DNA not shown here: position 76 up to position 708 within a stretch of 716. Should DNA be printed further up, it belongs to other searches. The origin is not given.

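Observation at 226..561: ORF2 has a highly basic N-terminal segment and an aromatic-rich C-terminal half, suggesting a small nucleic-acid-binding or protein-inhibitor type product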

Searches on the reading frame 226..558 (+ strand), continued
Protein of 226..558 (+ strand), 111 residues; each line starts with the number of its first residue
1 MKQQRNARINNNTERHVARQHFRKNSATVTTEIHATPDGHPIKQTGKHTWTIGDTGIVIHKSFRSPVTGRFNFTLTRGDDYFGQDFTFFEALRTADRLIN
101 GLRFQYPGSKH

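Call 43: find_homologous_proteins(query=A1, max_evalue=1)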
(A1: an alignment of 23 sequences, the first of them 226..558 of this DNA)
Query A1 (23 sequences) (111 aa, profile of the alignment): 179 proteins with E <= 1 among 4129 candidates; the best 120 are listed.
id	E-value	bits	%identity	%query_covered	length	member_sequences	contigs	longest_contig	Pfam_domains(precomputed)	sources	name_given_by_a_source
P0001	6.2e-56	205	93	100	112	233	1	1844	PF15958.10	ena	-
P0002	1.5e-55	204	84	100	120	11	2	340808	PF15958.10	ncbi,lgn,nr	ncbi:hypothetical protein AML88_05075 [Escherichia coli]|nr:DUF4761 family protein [Escherichia coli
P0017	2.8e-55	203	56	96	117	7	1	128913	PF15958.10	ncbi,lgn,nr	ncbi:DUF4761 family protein [Escherichia coli]|nr:DUF4761 family protein [Escherichia coli]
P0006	8.0e-55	202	81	100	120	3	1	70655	PF15958.10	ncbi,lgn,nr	ncbi:DUF4761 family protein [Escherichia coli]|nr:DUF4761 family protein [Escherichia coli]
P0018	1.7e-54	201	58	96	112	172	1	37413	PF15958.10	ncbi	ncbi:TPA: DUF4761 family protein [Escherichia coli]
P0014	2.5e-54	200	60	96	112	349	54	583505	PF15958.10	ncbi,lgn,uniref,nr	ncbi:TPA: DUF4761 family protein [Escherichia coli]|uniref:DUF4761 family protein n=2 Tax=Escherichi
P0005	2.6e-54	200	89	94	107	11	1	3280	PF15958.10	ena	-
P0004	2.9e-54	200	89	94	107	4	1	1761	PF15958.10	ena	-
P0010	3.4e-54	199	76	94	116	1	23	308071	PF15958.10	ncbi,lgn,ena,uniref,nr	ncbi:DUF4761 family protein [Escherichia coli]|uniref:DUF4761 family protein n=1 Tax=Escherichia col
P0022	2.0e-53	197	55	94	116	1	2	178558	PF15958.10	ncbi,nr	ncbi:DUF4761 family protein [Escherichia coli]|nr:DUF4761 family protein [Escherichia coli] EFJ27215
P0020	6.4e-53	195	57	96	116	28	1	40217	PF15958.10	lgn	-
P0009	9.9e-53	195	77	94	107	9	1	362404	PF15958.10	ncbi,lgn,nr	ncbi:DUF4761 family protein [Escherichia coli]|nr:DUF4761 family protein [Escherichia coli]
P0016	1.3e-52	194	58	96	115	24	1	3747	PF15958.10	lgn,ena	-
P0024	4.0e-52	193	52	96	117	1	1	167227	PF15958.10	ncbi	-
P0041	4.4e-52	193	55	96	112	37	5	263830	PF15958.10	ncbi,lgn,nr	ncbi:DUF4761 family protein [Escherichia coli]|nr:DUF4761 family protein [Escherichia coli] ELJ67819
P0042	5.5e-52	192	55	96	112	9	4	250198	PF15958.10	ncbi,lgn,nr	ncbi:DUF4761 family protein [Escherichia coli]|nr:DUF4761 family protein [Escherichia coli] EJJ83458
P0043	6.9e-52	192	55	96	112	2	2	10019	PF15958.10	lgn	-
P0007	7.1e-52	192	84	86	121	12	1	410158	PF15958.10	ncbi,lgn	-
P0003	1.1e-51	191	92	89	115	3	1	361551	PF15958.10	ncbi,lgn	ncbi:TPA: DUF4761 family protein [Escherichia coli]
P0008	1.6e-51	191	87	83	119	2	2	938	PF15958.10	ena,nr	nr:DUF4761 family protein [Escherichia coli]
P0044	2.5e-51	190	55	95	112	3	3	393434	PF15958.10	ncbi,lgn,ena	ncbi:TPA: DUF4761 family protein [Escherichia coli]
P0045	7.9e-51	189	51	96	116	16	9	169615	PF15958.10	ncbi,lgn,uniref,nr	ncbi:TPA: DUF4761 family protein [Escherichia coli]|uniref:DUF4761 family protein n=1 Tax=Escherichi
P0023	1.0e-50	188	54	96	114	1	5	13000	PF15958.10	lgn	-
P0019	2.1e-50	187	60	86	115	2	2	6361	PF15958.10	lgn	-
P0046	6.0e-50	186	52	98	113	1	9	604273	PF15958.10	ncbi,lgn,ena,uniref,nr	ncbi:TPA: DUF4761 family protein [Escherichia coli]|uniref:DUF4761 family protein n=1 Tax=Escherichi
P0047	7.6e-50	185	50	96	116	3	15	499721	PF15958.10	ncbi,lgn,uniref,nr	ncbi:TPA: DUF4761 family protein [Escherichia coli]|uniref:DUF4761 family protein n=1 Tax=Escherichi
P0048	1.0e-49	185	54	94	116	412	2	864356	PF15958.10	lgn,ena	-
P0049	1.1e-49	185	52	94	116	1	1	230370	PF15958.10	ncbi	-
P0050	1.4e-49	185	52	97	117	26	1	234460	PF15958.10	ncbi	ncbi:TPA: DUF4761 family protein [Escherichia coli]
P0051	1.4e-49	185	51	96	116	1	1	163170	PF15958.10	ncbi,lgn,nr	ncbi:DUF4761 family protein [Escherichia coli]|nr:DUF4761 family protein [Escherichia coli]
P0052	1.4e-49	185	51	94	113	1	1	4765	PF15958.10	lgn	-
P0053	1.7e-49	184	50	95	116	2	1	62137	PF15958.10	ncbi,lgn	ncbi:TPA: DUF4761 family protein [Escherichia coli]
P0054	1.8e-49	184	53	94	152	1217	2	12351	PF15958.10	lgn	-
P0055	2.0e-49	184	52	97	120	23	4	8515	PF15958.10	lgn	-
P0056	2.6e-49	184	51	94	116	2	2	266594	PF15958.10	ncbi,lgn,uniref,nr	ncbi:DUF4761 family protein [Escherichia coli]|uniref:DUF4761 family protein n=1 Tax=Escherichia col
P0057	3.9e-49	183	52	96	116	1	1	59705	PF15958.10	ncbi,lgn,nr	ncbi:TPA: DUF4761 family protein [Escherichia coli]|nr:DUF4761 family protein [Escherichia coli]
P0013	4.0e-49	183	73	94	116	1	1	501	PF15958.10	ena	-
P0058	7.8e-49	182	49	94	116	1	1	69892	PF15958.10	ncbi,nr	ncbi:DUF4761 family protein [Escherichia coli]|nr:DUF4761 family protein [Escherichia coli]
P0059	8.2e-49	182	52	94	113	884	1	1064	PF15958.10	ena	-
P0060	1.0e-48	182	51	96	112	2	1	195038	PF15958.10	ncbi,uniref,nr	ncbi:DUF4761 family protein [Escherichia albertii]|uniref:DUF4761 family protein n=1 Tax=Escherichia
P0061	1.1e-48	182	51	94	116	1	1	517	PF15958.10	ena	-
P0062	1.2e-48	182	52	94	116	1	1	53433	PF15958.10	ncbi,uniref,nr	ncbi:DUF4761 family protein [Escherichia coli]|uniref:DUF4761 family protein n=1 Tax=Escherichia col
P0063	1.3e-48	181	50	94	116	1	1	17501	PF15958.10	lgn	-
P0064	1.9e-48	181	52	95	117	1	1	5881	PF15958.10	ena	-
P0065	2.1e-48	181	54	97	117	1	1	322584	PF15958.10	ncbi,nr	ncbi:TPA: DUF4761 family protein [Escherichia coli]|nr:DUF4761 family protein [Escherichia coli]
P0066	2.5e-48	181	51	94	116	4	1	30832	PF15958.10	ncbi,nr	ncbi:TPA: DUF4761 family protein [Escherichia coli]|nr:DUF4761 family protein [Escherichia coli]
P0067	3.1e-48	180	49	94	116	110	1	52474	PF15958.10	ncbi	ncbi:DUF4761 family protein [Escherichia coli]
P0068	3.4e-48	180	49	97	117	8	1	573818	PF15958.10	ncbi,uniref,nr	ncbi:hypothetical protein EAMG_02283 [Escherichia coli M056]|uniref:DUF4761 family protein n=1 Tax=E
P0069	3.5e-48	180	51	94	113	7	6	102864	PF15958.10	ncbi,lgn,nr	ncbi:DUF4761 family protein [Salmonella enterica]|nr:DUF4761 family protein [Salmonella enterica sub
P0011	3.5e-48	180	70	88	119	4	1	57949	PF15958.10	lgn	-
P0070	5.4e-48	180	53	94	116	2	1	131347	PF15958.10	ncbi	ncbi:TPA: DUF4761 family protein [Escherichia coli]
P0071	5.4e-48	180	52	94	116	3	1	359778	PF15958.10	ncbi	ncbi:DUF4761 family protein [Escherichia coli]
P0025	6.6e-48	179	51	94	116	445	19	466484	PF15958.10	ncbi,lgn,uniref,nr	ncbi:TPA: DUF4761 family protein [Escherichia coli]|uniref:DUF4761 family protein n=2 Tax=Escherichi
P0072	6.8e-48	179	52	94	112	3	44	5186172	PF15958.10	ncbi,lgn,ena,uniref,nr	ncbi:TPA: DUF4761 family protein [Escherichia coli]|uniref:DUF4761 family protein n=1 Tax=Escherichi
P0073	6.9e-48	179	51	94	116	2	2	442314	PF15958.10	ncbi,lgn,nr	ncbi:DUF4761 family protein [Salmonella enterica]|nr:DUF4761 family protein [Salmonella enterica] EK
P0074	8.8e-48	179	50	98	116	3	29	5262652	PF15958.10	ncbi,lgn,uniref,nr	ncbi:TPA: DUF4761 family protein [Escherichia coli]|uniref:DUF4761 family protein n=1 Tax=Escherichi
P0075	1.1e-47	179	52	94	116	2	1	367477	PF15958.10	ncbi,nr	ncbi:DUF4761 family protein [Escherichia coli]|nr:DUF4761 family protein [Escherichia coli] MDS14551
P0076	1.1e-47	179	50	94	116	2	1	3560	PF15958.10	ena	-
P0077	1.4e-47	178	53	96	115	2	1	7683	PF15958.10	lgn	-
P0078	1.4e-47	178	51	94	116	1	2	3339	PF15958.10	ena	-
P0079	1.7e-47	178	48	94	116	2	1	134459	PF15958.10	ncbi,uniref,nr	ncbi:DUF4761 family protein [Escherichia coli]|uniref:DUF4761 family protein n=1 Tax=Escherichia col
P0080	1.8e-47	178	49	94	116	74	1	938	PF15958.10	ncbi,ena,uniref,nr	ncbi:hypothetical protein ECP030477712_5241 [Escherichia coli P0304777.12]|uniref:DUF4761 family pro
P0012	2.6e-47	177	74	94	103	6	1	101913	PF15958.10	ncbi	ncbi:DUF4761 family protein [Escherichia coli]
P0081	3.9e-47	177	50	94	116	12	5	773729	PF15958.10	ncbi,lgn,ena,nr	ncbi:DUF4761 family protein [Escherichia coli]|nr:DUF4761 family protein [Escherichia coli] EFM87800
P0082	4.5e-47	177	52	94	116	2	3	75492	PF15958.10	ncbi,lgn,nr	ncbi:DUF4761 family protein [Escherichia coli]|nr:DUF4761 family protein [Escherichia coli]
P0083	4.8e-47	176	52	94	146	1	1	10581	PF15958.10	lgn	-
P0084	5.3e-47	176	51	94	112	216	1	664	PF15958.10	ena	-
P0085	5.6e-47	176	51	95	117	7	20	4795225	PF15958.10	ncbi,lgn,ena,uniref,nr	ncbi:DUF4761 family protein [Escherichia coli]|uniref:DUF4761 family protein n=1 Tax=Escherichia col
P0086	5.9e-47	176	52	94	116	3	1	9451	PF15958.10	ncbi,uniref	ncbi:DUF4761 family protein [Escherichia coli]|uniref:DUF4761 family protein n=1 Tax=Escherichia col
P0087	6.6e-47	176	51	94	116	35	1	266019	PF15958.10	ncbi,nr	ncbi:DUF4761 family protein [Escherichia coli]|nr:DUF4761 family protein [Escherichia coli]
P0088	7.6e-47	176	52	94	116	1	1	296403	PF15958.10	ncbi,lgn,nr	ncbi:TPA: DUF4761 family protein [Escherichia coli]|nr:DUF4761 family protein [Escherichia coli]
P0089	7.7e-47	176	51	94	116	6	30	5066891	PF15958.10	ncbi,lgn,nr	ncbi:Uncharacterised protein [Shigella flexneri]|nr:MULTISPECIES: DUF4761 family protein [Enterobact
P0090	1.1e-46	175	49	94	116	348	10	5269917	PF15958.10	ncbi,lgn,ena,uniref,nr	ncbi:DUF4761 family protein [Escherichia coli]|uniref:DUF4761 family protein n=1 Tax=Escherichia col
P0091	1.1e-46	175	52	94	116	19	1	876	PF15958.10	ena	-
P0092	1.2e-46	175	52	94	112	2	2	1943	PF15958.10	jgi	jgi:hypothetical protein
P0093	1.3e-46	175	49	94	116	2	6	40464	PF15958.10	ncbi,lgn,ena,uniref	ncbi:DUF4761 family protein [Escherichia coli]|uniref:DUF4761 family protein n=1 Tax=Escherichia col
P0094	1.9e-46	175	50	98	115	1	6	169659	PF15958.10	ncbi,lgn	ncbi:DUF4761 family protein [Escherichia coli]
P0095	2.6e-46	174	52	94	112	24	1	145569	PF15958.10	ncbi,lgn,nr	ncbi:TPA: DUF4761 family protein [Escherichia coli]|nr:DUF4761 family protein [Escherichia coli]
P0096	3.7e-46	174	49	94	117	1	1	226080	PF15958.10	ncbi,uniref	ncbi:DUF4761 family protein [Vagococcus sp. WN89Y]|uniref:DUF4761 family protein n=1 Tax=Vagococcus 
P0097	4.0e-46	174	51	94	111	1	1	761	PF15958.10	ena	-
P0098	5.9e-46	173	51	91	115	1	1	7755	PF15958.10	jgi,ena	-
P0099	7.1e-46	173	51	94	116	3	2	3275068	PF15958.10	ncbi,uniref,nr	ncbi:DUF4761 family protein [Shigella boydii]|uniref:DUF4761 family protein n=1 Tax=Shigella boydii 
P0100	8.2e-46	172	52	94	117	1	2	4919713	PF15958.10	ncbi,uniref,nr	ncbi:DUF4761 family protein [Citrobacter sp. TSA-1]|uniref:DUF4761 family protein n=1 Tax=Citrobacte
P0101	9.7e-46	172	50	98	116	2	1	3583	PF15958.10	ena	-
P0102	1.0e-45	172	53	98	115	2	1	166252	PF15958.10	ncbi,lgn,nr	ncbi:DUF4761 family protein [Escherichia coli]|nr:DUF4761 family protein [Escherichia coli]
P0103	1.3e-45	172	50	94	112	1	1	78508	PF15958.10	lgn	-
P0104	1.4e-45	172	52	94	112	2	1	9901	PF15958.10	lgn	-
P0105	1.4e-45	172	51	94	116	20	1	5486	PF15958.10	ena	-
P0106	1.9e-45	171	47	94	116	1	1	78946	PF15958.10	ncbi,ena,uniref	ncbi:DUF4761 family protein [Escherichia coli]|uniref:DUF4761 family protein n=1 Tax=Escherichia col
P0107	2.8e-45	171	50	94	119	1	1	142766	PF15958.10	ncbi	ncbi:DUF4761 family protein [Escherichia coli]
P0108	2.8e-45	171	51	87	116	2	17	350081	PF15958.10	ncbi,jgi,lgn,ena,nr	ncbi:DUF4761 family protein [Escherichia coli]|nr:DUF4761 family protein [Escherichia coli] MED01772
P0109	3.0e-45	171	61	69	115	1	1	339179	PF15958.10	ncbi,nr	ncbi:DUF4761 family protein [Escherichia coli]|nr:DUF4761 family protein [Escherichia coli]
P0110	3.0e-45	171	49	97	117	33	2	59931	PF15958.10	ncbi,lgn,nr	ncbi:TPA: DUF4761 family protein [Escherichia coli]|nr:DUF4761 family protein [Escherichia coli] HAM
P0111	3.7e-45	170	49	94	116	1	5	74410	PF15958.10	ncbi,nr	ncbi:DUF4761 family protein [Escherichia coli]|nr:DUF4761 family protein [Escherichia coli] MED00907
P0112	4.3e-45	170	50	94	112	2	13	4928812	PF15958.10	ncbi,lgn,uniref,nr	ncbi:TPA: DUF4761 family protein [Escherichia coli]|uniref:DUF4761 family protein n=1 Tax=Escherichi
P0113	5.1e-45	170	50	98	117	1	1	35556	PF15958.10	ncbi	-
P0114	5.8e-45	170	51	94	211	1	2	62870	PF15958.10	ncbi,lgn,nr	ncbi:DUF4761 family protein [Salmonella enterica]|nr:DUF4761 family protein [Salmonella enterica] EF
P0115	6.5e-45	170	50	94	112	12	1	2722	PF15958.10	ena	-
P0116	7.1e-45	169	48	94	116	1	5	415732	PF15958.10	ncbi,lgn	ncbi:DUF4761 family protein [Cronobacter sakazakii]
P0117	9.8e-45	169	50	94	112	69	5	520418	PF15958.10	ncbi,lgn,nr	ncbi:DUF4761 family protein [Escherichia coli]|nr:DUF4761 family protein [Escherichia coli] EFH27357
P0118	1.4e-44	168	47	94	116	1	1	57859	PF15958.10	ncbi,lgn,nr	ncbi:DUF4761 family protein [Cronobacter sakazakii]|nr:DUF4761 family protein [Cronobacter sakazakii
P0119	1.5e-44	168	50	94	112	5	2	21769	PF15958.10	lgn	-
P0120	1.7e-44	168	50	97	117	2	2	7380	PF15958.10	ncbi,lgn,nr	ncbi:DUF4761 family protein [Escherichia coli]|nr:DUF4761 family protein [Escherichia coli]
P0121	2.0e-44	168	49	97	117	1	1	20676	PF15958.10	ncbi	-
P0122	2.1e-44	168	51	87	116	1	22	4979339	PF15958.10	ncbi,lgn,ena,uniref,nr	ncbi:DUF4761 family protein [Escherichia coli]|uniref:DUF4761 family protein n=1 Tax=Escherichia col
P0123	2.1e-44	168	50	97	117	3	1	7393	PF15958.10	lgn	-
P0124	2.1e-44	168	50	87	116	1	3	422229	PF15958.10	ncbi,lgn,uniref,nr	ncbi:DUF4761 family protein [Escherichia coli]|uniref:DUF4761 family protein n=1 Tax=Escherichia col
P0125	3.1e-44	167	48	94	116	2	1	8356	PF15958.10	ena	-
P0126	7.0e-44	166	51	96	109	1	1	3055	PF15958.10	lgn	-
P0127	7.5e-44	166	48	94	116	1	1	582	PF15958.10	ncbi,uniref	ncbi:DUF4761 family protein [Escherichia coli]|uniref:DUF4761 family protein n=1 Tax=Escherichia col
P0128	9.9e-44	166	50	96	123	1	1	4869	PF15958.10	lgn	-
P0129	1.0e-43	166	54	96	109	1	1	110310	PF15958.10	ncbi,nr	ncbi:DUF4761 family protein [Escherichia coli]|nr:DUF4761 family protein [Escherichia coli]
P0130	1.9e-43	165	48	93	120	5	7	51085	PF15958.10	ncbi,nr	ncbi:DUF4761 family protein [Escherichia coli]|nr:DUF4761 family protein [Escherichia coli] MED05552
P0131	3.0e-43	164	47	94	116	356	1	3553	PF15958.10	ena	-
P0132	1.1e-42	162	51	94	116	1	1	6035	PF15958.10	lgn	-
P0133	1.3e-42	162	52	91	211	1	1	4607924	PF15958.10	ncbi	-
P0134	2.0e-42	162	53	94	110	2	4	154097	PF15958.10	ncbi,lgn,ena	ncbi:TPA: DUF4761 family protein [Escherichia coli]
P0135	2.1e-41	158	50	91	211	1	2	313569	PF15958.10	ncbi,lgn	-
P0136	2.3e-41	158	54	94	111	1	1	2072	PF15958.10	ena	-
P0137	5.1e-41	157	50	89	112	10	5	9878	PF15958.10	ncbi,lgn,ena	ncbi:MAG: DUF4761 family protein [Hafnia sp.]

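Call 56: search_solved_structures(query=A4, max_evalue=10, show_alignments=3)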
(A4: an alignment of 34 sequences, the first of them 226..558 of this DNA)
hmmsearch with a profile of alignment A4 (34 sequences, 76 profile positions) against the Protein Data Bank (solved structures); distinct sequences matched with E-value up to 10: 5.
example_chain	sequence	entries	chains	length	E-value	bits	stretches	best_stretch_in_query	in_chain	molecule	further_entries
4lx9_A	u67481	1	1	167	1.4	12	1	48-70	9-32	ARCHAEAL AMINO-TERMINAL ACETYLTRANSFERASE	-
2x7b_A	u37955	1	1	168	1.4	11.9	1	48-70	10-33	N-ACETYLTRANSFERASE SSO0209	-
6ag4_A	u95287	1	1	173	1.4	11.9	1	48-70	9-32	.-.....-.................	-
4r3k_A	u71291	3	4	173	1.4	11.9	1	48-70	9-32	Uncharacterized N-acetyltransferase SSO0209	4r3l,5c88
6ag5_A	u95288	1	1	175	1.5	11.9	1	48-70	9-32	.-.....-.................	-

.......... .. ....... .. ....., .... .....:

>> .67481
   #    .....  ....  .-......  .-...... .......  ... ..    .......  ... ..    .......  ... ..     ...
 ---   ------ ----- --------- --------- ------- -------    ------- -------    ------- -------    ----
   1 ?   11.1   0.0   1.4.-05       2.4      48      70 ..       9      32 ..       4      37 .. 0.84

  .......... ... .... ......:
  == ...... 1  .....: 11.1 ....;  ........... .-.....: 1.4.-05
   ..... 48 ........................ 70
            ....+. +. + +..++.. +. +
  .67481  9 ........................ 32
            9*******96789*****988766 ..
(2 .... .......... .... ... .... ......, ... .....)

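Call 63: profile_search(alignment_id=A4)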
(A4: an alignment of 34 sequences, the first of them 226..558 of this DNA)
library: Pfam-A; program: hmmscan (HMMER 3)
A. the first sequence (111 residues): domains with independent E <= 10: 1; with E <= 0.001: 1
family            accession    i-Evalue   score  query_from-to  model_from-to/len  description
DUF4761           PF15958.10    3.9e-29   101.3      12-104         4-99/105  Domain of unknown function (DUF4761)
B. every sequence of the alignment scanned on its own (34 sequences): families by number of members that match
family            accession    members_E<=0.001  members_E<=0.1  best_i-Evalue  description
DUF4761           PF15958.10                26              32        5.8e-69  Domain of unknown function (DUF4761)
DNase_II          PF03265.21                 0               1        2.0e-02  Deoxyribonuclease II

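Call 76: search_protein_families(proteins=[L002:2402-2677:+], library=phrogs, max_evalue=0.001)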
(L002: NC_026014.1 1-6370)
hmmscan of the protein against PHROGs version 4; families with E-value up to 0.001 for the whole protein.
L002:2402-2677:+ (92 aa): 1 family
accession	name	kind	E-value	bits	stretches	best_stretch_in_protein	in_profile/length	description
phrog_3800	-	unknown function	3.7e-52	175.6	1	1-92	1-95/95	-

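Call 87: search_solved_structures(query=A5, max_evalue=10)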
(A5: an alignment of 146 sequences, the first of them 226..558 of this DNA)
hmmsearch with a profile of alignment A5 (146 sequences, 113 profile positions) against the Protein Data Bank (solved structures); distinct sequences matched with E-value up to 10: 4.
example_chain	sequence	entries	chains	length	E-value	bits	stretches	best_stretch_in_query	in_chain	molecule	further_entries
6m6w_B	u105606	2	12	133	0.43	13.9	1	60-94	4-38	Toxin-antitoxin system toxin HepN family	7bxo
6m6u_B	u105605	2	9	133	0.44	13.9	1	60-94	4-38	Toxin-antitoxin system toxin HepN family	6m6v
5yep_B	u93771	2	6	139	0.46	13.9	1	60-94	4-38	Toxin-antitoxin system toxin HepN family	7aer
2fml_A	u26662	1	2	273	1.4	12.3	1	21-98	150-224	MutT/nudix family protein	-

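Call 90: predict_structure(alignment_id=A5)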
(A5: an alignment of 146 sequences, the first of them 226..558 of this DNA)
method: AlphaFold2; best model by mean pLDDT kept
length: 111 residues; sequences in the alignment: 146
mean_pLDDT: 75.6   pTM: 0.61
mean pLDDT of the five models: 75.6, 75.1, 74.2, 73.0, 72.2
residues with pLDDT >= 90: 51; 70-90: 20; 50-70: 13; < 50: 27
segments of 3 or more residues with pLDDT < 50: 1-8, 12-14, 18-22, 24-29, 109-111
pLDDT, mean of each block of 10 residues (from residue 1): 44 47 47 85 93 94 87 92 90 93 64 42
secondary structure, 60 per line:
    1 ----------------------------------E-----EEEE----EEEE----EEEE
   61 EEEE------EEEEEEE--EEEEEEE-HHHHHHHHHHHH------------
elements in order: E41-44 E49-52 E57-64 E71-77 E80-86 H88-99
